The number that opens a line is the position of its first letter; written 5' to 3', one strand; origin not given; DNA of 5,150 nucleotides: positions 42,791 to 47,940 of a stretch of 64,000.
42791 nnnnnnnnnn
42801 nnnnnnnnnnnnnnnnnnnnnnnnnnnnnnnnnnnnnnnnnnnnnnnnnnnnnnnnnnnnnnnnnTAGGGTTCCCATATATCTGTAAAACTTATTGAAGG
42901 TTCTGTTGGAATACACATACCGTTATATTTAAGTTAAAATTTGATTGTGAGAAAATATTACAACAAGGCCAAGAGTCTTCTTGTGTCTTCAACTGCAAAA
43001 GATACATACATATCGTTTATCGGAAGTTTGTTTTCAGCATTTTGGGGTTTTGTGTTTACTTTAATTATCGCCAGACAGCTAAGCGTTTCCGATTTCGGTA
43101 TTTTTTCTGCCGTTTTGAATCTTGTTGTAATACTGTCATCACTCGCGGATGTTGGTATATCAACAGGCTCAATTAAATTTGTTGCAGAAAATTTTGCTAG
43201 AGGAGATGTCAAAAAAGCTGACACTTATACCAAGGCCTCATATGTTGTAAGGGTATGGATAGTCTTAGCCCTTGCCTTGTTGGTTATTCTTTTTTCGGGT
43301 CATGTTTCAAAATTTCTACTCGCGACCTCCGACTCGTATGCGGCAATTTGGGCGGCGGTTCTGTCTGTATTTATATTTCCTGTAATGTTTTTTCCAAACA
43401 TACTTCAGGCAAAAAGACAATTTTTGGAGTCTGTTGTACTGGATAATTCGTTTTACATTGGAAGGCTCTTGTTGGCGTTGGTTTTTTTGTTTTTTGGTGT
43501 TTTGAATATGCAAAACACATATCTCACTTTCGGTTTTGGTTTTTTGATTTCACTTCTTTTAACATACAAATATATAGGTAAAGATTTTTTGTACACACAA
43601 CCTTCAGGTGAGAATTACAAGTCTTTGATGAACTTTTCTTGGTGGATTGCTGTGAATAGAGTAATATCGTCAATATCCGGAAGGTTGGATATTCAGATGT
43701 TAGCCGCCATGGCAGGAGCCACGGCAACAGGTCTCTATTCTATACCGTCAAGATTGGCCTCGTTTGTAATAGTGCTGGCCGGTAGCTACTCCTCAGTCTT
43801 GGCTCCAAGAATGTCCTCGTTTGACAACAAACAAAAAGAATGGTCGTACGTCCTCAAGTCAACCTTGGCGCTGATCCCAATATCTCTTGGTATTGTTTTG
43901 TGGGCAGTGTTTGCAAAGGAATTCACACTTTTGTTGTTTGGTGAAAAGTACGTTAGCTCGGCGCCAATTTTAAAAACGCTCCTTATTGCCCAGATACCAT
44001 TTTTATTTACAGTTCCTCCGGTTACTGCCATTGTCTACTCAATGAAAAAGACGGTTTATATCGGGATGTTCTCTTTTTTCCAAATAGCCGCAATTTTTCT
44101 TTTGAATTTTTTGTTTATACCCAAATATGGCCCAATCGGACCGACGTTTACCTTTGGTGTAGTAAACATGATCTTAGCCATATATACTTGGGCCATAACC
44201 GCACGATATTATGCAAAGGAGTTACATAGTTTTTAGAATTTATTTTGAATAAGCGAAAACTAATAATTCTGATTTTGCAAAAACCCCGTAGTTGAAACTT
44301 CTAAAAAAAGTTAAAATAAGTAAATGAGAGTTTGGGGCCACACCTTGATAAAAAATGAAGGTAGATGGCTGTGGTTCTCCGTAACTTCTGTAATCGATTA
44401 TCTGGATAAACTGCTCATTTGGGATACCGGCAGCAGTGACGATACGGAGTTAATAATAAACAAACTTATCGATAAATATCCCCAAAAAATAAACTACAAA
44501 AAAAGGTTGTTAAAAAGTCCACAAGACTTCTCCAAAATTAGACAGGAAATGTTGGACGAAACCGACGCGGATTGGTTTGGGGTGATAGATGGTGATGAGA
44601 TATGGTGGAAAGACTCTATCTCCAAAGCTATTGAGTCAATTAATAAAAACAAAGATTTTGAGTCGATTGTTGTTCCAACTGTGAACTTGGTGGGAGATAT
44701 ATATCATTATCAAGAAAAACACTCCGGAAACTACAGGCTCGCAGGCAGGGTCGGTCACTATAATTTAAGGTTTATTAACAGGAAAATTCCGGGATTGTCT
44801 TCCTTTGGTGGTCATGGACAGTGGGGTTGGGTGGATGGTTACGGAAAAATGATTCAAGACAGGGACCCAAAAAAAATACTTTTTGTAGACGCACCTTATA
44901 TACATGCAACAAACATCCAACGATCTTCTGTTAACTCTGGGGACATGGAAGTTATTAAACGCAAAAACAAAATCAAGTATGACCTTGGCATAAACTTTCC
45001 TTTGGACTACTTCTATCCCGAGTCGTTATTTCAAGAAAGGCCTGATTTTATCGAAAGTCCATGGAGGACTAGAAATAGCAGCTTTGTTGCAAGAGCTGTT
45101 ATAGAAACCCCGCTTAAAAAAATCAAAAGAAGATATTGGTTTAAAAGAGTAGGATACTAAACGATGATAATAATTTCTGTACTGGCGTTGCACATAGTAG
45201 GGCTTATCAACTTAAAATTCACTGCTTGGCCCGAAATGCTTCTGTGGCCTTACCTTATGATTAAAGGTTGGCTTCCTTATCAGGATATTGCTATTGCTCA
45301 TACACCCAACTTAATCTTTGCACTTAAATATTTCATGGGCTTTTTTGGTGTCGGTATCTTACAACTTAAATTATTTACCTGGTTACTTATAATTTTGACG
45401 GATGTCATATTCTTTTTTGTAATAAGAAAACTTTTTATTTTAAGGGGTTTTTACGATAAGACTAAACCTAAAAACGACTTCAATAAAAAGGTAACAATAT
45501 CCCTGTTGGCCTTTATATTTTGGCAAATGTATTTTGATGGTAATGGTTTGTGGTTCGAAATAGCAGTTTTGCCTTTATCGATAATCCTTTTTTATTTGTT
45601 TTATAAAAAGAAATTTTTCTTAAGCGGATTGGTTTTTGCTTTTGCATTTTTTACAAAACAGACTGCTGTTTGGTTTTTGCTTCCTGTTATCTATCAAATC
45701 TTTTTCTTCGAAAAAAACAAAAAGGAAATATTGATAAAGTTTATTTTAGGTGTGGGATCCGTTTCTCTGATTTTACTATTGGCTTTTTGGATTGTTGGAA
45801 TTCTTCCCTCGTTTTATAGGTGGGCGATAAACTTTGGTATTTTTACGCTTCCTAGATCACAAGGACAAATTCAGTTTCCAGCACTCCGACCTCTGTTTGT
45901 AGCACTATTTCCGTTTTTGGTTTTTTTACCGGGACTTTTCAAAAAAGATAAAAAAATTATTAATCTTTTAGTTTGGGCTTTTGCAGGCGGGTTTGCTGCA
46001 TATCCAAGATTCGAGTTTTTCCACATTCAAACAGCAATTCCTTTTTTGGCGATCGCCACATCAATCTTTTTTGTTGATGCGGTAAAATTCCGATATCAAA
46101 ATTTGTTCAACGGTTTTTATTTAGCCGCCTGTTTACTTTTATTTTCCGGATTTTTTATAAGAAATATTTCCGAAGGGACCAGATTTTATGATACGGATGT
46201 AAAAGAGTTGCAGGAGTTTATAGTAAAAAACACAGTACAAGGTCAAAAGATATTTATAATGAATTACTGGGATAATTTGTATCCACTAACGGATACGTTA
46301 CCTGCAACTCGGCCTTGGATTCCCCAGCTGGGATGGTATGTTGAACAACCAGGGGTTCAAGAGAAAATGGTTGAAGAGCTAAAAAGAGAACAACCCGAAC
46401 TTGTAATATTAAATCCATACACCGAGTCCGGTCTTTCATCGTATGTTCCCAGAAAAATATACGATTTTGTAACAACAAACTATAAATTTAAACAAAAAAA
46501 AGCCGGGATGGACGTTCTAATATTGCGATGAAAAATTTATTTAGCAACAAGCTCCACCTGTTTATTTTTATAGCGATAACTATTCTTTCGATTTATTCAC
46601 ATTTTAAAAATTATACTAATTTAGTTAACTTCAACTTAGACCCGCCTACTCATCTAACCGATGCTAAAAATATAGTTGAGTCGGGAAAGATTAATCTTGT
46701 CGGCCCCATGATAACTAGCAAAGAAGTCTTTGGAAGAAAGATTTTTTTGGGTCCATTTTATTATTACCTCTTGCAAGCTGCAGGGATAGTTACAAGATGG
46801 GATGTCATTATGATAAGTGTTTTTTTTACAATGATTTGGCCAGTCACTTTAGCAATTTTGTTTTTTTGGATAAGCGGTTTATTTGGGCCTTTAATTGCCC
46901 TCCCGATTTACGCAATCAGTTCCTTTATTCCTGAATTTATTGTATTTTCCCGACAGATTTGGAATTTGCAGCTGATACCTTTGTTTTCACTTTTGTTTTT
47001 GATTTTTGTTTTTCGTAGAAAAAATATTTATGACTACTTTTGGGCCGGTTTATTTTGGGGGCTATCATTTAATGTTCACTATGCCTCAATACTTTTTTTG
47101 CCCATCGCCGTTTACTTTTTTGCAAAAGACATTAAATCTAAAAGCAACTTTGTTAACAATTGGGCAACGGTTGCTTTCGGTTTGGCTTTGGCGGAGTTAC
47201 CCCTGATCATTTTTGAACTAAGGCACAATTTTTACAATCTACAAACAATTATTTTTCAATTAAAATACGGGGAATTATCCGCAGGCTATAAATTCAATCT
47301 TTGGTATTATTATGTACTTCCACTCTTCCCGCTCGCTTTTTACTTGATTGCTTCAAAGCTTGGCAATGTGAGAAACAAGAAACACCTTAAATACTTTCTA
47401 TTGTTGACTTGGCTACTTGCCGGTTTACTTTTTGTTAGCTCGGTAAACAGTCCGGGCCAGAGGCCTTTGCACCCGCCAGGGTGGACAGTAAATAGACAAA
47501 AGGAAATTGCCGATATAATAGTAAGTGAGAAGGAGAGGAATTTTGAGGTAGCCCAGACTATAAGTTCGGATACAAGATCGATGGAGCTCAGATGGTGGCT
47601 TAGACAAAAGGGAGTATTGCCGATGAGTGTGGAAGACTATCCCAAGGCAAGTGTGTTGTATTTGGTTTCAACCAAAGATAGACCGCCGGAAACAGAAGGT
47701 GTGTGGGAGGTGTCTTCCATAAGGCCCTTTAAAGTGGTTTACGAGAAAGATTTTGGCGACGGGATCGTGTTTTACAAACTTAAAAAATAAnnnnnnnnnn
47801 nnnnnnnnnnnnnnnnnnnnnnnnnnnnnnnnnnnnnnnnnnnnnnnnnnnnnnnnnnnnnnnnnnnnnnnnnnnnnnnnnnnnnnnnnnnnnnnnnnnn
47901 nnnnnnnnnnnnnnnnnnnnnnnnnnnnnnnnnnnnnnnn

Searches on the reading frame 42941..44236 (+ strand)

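Call 11: search_protein_families(library=pfam, proteins=[window:42941-44236:+], max_evalue=0.001)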
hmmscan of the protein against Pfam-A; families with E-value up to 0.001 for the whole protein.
window:42941-44236:+ (431 aa): 2 families
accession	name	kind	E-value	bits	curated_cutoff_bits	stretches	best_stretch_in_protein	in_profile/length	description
PF01943.22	Polysacc_synt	-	5e-25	88.9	28.2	1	20-293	3-272/274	Polysaccharide biosynthesis protein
PF13440.11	Polysacc_synt_3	-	7.6e-14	52.1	23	1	42-342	1-293/293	Polysaccharide biosynthesis protein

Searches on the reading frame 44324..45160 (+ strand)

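Call 11: search_protein_families(library=pfam, proteins=[window:44324-45160:+], max_evalue=0.001)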
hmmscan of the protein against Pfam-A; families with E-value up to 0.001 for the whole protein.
window:44324-45160:+ (278 aa): 1 family
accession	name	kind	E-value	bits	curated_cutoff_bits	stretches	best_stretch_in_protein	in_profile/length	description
PF00535.33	Glycos_transf_2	-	2.4e-11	44.3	23.3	1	10-146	7-147/168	Glycosyl transferase family 2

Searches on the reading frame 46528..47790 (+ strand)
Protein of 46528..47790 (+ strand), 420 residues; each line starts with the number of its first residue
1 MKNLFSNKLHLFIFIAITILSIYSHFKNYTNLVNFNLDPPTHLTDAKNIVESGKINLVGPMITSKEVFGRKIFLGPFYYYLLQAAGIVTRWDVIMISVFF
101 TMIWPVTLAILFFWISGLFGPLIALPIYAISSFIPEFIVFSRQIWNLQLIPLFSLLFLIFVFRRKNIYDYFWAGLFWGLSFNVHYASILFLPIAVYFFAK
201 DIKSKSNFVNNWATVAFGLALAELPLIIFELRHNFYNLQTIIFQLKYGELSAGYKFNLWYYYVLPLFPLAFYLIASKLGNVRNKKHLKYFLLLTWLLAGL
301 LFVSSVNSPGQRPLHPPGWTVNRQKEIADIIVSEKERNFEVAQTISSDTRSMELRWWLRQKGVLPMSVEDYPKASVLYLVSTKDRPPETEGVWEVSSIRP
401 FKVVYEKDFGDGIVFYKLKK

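Call 12: search_protein_families(library=pfam, proteins=[window:46528-47790:+], max_evalue=0.001)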
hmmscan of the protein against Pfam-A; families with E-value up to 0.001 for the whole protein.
window:46528-47790:+ (420 aa): 1 family
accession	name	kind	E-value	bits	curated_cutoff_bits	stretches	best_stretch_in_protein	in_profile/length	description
PF13231.12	PMT_2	-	0.00017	22.3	26.1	1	88-222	16-152/160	Dolichyl-phosphate-mannose-protein mannosyltransferase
